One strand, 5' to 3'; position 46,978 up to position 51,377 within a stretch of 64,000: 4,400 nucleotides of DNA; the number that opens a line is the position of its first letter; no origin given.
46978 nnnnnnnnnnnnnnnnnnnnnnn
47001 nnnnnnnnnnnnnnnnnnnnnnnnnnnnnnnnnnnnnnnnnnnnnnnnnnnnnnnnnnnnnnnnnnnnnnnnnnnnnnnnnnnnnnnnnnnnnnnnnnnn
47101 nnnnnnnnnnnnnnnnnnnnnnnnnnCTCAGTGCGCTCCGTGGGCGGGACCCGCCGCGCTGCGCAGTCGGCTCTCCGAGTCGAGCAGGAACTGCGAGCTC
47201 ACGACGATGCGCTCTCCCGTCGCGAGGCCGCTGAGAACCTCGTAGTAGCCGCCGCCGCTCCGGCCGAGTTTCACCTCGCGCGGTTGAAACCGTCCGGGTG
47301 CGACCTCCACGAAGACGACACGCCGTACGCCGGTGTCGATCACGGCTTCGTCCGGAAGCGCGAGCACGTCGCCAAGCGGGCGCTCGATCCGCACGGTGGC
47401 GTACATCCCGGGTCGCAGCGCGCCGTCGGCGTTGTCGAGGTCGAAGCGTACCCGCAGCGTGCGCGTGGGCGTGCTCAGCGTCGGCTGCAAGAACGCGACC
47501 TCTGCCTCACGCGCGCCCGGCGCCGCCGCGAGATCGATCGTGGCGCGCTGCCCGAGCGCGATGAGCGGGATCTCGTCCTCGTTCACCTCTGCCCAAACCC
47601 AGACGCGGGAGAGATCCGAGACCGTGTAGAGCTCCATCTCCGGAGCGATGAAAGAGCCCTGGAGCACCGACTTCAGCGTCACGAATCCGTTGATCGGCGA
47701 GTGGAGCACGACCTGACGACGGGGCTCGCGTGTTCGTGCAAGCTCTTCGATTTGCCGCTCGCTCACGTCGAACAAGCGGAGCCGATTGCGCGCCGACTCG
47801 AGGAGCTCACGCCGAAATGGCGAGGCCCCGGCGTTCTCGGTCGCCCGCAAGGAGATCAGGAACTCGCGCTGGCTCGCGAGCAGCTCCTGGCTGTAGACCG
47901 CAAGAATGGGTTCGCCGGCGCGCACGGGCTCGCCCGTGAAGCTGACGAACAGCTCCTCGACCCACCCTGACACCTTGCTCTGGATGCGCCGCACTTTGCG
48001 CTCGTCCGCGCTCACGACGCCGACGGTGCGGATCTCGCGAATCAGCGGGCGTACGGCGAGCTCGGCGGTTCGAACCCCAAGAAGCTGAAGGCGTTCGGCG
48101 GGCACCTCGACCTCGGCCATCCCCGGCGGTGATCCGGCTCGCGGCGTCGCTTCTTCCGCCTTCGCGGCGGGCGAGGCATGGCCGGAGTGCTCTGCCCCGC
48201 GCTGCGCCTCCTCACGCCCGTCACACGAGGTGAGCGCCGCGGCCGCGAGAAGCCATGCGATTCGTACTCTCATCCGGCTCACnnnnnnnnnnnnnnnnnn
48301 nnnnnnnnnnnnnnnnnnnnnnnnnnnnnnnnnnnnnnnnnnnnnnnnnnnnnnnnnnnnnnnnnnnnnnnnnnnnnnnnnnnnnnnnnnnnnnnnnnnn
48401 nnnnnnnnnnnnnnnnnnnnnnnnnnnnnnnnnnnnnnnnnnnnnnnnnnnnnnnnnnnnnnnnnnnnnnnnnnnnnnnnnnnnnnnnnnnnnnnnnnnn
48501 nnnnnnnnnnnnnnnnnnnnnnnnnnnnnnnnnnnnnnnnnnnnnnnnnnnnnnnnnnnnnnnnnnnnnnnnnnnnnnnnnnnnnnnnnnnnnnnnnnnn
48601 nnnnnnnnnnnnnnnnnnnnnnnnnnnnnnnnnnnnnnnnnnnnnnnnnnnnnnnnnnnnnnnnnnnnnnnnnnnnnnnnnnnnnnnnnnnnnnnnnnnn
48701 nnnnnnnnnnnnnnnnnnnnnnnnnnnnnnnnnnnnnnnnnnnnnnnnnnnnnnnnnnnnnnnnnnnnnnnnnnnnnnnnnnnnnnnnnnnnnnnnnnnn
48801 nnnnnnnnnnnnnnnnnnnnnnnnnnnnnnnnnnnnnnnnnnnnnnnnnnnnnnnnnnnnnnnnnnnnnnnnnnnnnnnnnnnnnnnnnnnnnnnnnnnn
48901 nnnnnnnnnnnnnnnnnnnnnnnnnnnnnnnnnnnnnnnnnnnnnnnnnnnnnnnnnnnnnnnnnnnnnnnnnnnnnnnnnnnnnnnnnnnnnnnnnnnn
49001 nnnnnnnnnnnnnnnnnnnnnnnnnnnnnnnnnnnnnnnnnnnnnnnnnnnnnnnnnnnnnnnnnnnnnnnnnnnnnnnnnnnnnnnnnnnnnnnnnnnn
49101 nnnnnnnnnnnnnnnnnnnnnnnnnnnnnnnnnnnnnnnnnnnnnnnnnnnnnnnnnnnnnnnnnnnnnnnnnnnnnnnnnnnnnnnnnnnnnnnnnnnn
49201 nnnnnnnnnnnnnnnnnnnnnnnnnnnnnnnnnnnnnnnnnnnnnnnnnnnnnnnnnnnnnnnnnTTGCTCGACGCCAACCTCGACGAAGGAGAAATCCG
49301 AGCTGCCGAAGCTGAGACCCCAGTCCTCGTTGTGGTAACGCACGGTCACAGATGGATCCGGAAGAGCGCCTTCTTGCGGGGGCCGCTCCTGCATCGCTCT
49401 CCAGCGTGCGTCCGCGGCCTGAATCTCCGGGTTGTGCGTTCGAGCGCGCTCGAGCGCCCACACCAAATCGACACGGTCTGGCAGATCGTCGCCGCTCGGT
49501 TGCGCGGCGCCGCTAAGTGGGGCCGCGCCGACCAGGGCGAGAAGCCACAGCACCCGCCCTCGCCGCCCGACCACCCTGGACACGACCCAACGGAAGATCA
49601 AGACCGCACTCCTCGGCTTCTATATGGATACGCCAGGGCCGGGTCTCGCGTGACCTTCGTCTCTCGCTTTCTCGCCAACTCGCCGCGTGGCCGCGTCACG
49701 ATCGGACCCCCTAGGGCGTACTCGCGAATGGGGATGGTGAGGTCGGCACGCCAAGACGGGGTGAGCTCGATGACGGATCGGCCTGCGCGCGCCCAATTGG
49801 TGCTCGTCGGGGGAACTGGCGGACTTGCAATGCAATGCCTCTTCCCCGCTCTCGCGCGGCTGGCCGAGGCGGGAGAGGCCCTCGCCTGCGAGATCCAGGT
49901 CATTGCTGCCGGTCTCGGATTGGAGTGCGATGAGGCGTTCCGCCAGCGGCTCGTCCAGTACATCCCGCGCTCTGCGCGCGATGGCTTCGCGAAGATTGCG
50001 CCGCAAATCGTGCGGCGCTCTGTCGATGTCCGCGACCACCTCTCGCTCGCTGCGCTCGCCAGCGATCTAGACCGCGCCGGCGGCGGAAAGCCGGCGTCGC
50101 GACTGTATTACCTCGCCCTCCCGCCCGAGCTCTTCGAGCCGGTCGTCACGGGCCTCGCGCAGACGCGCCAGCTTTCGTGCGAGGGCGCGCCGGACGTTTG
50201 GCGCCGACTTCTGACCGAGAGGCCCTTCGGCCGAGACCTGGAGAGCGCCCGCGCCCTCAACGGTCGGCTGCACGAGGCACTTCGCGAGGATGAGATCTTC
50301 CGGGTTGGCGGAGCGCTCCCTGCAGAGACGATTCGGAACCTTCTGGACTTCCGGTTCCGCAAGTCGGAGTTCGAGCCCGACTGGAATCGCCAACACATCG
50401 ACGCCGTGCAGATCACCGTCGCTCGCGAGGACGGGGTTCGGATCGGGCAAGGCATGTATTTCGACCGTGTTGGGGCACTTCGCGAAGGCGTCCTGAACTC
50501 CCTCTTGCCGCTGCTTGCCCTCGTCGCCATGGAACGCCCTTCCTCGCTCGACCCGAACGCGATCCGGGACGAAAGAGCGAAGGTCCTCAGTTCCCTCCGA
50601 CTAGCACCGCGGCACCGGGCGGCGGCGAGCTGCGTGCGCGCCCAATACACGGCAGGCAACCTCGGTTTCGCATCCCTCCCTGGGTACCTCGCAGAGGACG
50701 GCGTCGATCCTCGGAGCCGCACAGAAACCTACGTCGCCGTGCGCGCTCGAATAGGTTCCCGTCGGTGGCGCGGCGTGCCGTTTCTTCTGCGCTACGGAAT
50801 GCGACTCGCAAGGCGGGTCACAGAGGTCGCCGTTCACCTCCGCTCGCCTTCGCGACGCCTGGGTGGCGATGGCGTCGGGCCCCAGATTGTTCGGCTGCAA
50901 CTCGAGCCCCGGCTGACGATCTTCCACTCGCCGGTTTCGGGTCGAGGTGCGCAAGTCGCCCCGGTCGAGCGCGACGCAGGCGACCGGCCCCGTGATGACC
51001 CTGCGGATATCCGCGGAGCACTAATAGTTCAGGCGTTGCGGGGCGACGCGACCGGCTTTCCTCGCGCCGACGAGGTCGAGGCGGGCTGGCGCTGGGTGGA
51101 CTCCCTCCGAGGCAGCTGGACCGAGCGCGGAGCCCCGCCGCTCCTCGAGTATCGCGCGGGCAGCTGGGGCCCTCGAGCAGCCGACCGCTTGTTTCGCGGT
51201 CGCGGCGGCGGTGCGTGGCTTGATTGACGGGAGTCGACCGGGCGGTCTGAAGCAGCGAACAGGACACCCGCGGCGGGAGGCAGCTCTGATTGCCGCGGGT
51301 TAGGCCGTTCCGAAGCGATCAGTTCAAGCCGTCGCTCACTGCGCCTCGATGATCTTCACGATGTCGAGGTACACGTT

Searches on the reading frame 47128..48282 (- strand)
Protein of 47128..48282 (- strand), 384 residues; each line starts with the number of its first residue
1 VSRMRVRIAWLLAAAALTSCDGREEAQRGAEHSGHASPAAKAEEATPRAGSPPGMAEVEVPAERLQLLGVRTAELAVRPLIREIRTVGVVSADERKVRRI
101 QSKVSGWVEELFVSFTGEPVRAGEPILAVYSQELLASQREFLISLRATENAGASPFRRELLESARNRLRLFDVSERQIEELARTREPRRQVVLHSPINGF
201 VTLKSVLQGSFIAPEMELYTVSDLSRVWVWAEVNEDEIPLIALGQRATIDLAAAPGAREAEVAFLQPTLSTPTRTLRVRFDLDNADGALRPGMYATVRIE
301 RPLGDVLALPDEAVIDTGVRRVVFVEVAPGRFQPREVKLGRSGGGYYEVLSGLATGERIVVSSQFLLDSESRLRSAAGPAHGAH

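Call 53: search_protein_families(library=pfam, proteins=[window:47128-48282:-], max_evalue=0.0001)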
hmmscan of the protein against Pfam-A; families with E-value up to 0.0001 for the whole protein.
window:47128-48282:- (384 aa): 3 families
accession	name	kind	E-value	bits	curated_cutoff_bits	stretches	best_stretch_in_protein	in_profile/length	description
PF16576.10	HlyD_D23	-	7.5e-70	235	30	1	81-295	3-214/214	Barrel-sandwich domain of CusB or HlyD membrane-fusion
PF13437.12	HlyD_3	-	2.5e-17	64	22.2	1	192-292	1-106/106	HlyD family secretion protein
PF00529.27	CusB_dom_1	-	6.4e-05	23.6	26.5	0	218-361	12-89/89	Cation efflux system protein CusB domain 1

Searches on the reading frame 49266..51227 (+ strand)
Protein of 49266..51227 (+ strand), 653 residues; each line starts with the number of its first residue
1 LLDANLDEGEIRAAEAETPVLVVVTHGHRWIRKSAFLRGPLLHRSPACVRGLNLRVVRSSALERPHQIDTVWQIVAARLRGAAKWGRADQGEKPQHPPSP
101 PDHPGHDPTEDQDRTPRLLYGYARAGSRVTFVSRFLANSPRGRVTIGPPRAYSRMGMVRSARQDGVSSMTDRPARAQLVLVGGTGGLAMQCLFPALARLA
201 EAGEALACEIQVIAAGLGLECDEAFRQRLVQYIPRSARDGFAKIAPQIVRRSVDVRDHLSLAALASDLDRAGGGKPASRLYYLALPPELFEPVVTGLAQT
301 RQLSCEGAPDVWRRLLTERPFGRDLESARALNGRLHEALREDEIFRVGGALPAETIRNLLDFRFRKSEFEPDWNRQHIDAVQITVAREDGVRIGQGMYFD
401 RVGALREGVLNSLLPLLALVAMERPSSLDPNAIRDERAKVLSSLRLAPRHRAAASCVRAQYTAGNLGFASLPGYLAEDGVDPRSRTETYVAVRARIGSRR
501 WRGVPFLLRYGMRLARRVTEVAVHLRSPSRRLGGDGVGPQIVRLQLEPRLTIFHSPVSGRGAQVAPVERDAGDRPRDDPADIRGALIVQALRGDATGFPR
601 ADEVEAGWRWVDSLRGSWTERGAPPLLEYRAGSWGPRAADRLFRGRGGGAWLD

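Call 53: search_protein_families(library=pfam, proteins=[window:49266-51227:+], max_evalue=0.0001)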
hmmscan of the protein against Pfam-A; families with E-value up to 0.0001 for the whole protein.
window:49266-51227:+ (653 aa): 2 families
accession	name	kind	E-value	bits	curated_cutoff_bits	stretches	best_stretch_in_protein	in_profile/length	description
PF02781.21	G6PD_C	-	3.9e-70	236.7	27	1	362-647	3-292/296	Glucose-6-phosphate dehydrogenase, C-terminal domain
PF00479.28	G6PD_N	-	5.4e-28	99.3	22.1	1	179-358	1-183/183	Glucose-6-phosphate dehydrogenase, NAD binding domain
